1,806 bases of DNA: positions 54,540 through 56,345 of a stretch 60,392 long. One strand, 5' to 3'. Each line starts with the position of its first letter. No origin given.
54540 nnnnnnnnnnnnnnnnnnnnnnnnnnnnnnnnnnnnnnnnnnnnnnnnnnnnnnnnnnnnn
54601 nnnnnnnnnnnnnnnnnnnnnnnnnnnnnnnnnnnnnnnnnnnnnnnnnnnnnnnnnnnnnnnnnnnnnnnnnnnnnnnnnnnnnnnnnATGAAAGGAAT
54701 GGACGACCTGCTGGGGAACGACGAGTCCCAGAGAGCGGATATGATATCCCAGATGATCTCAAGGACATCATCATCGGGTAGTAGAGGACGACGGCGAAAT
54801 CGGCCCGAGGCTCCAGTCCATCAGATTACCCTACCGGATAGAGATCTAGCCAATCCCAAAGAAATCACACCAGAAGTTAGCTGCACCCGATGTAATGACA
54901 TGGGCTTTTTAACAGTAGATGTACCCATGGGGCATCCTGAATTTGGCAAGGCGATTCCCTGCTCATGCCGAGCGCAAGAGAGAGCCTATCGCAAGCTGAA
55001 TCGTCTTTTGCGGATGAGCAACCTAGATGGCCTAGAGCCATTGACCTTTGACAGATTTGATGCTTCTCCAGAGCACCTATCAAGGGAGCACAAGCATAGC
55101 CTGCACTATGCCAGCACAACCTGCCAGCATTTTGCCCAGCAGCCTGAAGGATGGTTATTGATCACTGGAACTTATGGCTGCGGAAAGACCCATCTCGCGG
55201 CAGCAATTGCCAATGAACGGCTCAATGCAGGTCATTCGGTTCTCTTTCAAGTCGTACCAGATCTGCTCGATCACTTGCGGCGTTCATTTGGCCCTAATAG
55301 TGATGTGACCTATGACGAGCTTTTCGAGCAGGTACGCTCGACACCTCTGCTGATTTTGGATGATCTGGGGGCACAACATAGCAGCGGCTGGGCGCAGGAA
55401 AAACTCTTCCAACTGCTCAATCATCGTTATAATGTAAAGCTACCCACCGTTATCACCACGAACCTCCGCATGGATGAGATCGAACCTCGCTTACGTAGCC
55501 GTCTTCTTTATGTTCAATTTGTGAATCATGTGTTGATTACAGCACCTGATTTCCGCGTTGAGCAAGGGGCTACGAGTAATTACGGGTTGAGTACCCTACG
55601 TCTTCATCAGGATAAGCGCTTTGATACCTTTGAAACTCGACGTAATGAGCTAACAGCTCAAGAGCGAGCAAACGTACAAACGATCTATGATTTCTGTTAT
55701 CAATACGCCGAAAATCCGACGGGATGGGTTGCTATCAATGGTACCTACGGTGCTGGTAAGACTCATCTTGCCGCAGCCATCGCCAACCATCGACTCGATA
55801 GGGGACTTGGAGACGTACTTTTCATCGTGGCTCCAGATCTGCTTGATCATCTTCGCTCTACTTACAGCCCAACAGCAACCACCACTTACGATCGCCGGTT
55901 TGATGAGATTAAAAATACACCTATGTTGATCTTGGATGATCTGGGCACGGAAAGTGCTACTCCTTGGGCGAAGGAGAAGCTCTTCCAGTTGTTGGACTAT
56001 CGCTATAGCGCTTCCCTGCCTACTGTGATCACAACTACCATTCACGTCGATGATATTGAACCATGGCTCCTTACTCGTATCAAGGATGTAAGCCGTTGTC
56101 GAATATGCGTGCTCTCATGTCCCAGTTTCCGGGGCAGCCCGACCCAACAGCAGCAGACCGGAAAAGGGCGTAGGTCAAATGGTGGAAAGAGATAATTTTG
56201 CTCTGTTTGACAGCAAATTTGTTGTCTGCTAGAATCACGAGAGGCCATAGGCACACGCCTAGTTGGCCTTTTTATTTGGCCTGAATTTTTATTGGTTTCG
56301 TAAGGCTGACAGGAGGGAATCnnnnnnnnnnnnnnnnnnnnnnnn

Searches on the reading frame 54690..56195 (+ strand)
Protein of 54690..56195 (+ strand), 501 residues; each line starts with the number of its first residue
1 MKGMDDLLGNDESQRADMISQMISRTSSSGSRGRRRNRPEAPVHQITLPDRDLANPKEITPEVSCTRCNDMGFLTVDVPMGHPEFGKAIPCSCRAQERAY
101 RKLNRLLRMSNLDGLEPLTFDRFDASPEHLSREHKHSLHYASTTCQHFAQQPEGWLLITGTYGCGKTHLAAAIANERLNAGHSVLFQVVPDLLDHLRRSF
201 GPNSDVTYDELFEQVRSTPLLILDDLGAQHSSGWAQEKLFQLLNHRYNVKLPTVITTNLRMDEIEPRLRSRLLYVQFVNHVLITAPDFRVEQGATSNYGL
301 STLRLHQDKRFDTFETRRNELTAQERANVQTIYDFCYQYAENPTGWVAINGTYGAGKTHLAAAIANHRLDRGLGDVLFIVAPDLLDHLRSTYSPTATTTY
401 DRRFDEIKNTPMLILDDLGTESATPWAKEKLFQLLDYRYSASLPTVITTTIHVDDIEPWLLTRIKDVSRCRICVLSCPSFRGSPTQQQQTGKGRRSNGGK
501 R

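Call 16: search_protein_families(library=pfam, proteins=[window:54690-56195:+], max_evalue=0.001)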
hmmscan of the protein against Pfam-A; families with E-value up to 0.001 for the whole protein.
window:54690-56195:+ (501 aa): 21 families
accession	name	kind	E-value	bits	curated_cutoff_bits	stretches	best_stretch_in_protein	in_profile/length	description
PF01695.23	IstB_IS21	-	1.5e-35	123.3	24.1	2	96-264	42-199/238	IstB-like ATP binding protein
PF00308.24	Bac_DnaA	-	9.6e-15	55.6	23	2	141-272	19-155/162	Bacterial DnaA ATPAse domain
PF00004.35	AAA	-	4.3e-13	50.3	21.2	1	156-273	1-124/131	ATPase family associated with various cellular activities (AAA)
PF20720.3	nSTAND3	-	9.4e-08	32.3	27.2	0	153-204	17-66/155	Novel STAND NTPase 3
PF00910.28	RNA_helicase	-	5.5e-07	30.5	21.5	0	157-252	2-83/105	RNA helicase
PF04851.21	ResIII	-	7.9e-07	29.6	22.5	0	341-402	21-83/164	Type III restriction enzyme, res subunit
PF24883.2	NPHP3_N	-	1e-06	29.5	24.8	0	146-186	13-55/164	Nephrocystin 3, N-terminal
PF13191.12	AAA_16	-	1.7e-06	29.1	32.6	0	146-218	18-85/167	AAA ATPase domain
PF13521.12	AAA_28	-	2.7e-06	28.1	27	0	157-194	3-37/164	AAA domain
PF13238.12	AAA_18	-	3.4e-06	28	29.4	0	157-186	2-25/128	AAA domain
PF00931.28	NB-ARC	-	1.7e-05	24.6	23.5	0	152-188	18-55/248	NB-ARC domain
PF10923.14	BrxC_BrxD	-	2.7e-05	23.7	22.2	0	348-374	53-79/414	BREX system ATP-binding protein BrxC/D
PF13173.12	AAA_14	-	3.6e-05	24.2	27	0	155-235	4-78/129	AAA domain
PF13401.12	AAA_22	-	3.8e-05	24.5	27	0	152-189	4-41/130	AAA domain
PF05729.18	NACHT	-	9.8e-05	22.7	26.7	0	157-176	4-23/167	NACHT domain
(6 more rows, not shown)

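Call 45: search_protein_families(library=ncbifam, proteins=[window:54690-56195:+], max_evalue=0.001)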
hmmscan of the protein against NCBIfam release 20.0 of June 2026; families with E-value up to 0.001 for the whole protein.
window:54690-56195:+ (501 aa): 19 families
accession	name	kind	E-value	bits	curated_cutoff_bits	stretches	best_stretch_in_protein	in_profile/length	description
NF005992.0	PRK08116.1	subfamily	3.2e-72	242.9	189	2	96-293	59-256/269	hypothetical protein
NF005304.0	PRK06835.1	equivalog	5.4e-55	186.8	215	2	57-274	93-307/330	ATP-binding protein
NF038214.1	IS21_help_AAA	equivalog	1.2e-44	152.8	200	2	95-263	39-196/232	IS21-like element helper ATPase IstB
NF006505.0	PRK08939.1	equivalog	3e-44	151.6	228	2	90-269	95-270/306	primosomal protein DnaI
NF005931.1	PRK07952.1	equivalog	2.3e-41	142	357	2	102-273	49-219/246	replicative helicase loader DnaC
NF005378.0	PRK06921.1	subfamily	6.9e-32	110.6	207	2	62-264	32-229/266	hypothetical protein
NF009043.0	PRK12377.1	subfamily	1.1e-28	100.5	389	2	132-273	81-219/248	ATP-binding protein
NF001154.0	PRK00149.3-3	equivalog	4.1e-21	75.5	410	2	156-272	153-273/462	chromosomal replication initiator protein DnaA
TIGR00362.1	DnaA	equivalog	1e-20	74.2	343.9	2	146-272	127-258/437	chromosomal replication initiator protein DnaA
NF006616.1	PRK09183.1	subfamily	5.8e-18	65.1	300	2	96-263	50-207/253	IS21-like element helper ATPase IstB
NF005098.0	PRK06526.1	subfamily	1.1e-16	61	296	2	134-259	88-211/266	transposase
NF006038.0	PRK08181.1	subfamily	5.2e-16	58.7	317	2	96-263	56-213/271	transposase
TIGR03420.1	DnaA_homol_Hda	equivalog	7.2e-13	48.6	194.8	1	143-273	31-149/226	DnaA regulatory inactivator Hda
NF041813.1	Avs2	equivalog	1.4e-07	29.9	1000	0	148-186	162-198/1317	AVAST type 2 anti-phage system protein Avs2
TIGR04291.1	arsen_driv_ArsA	equivalog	2.8e-07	29.6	650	0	107-187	271-354/565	arsenical pump-driving ATPase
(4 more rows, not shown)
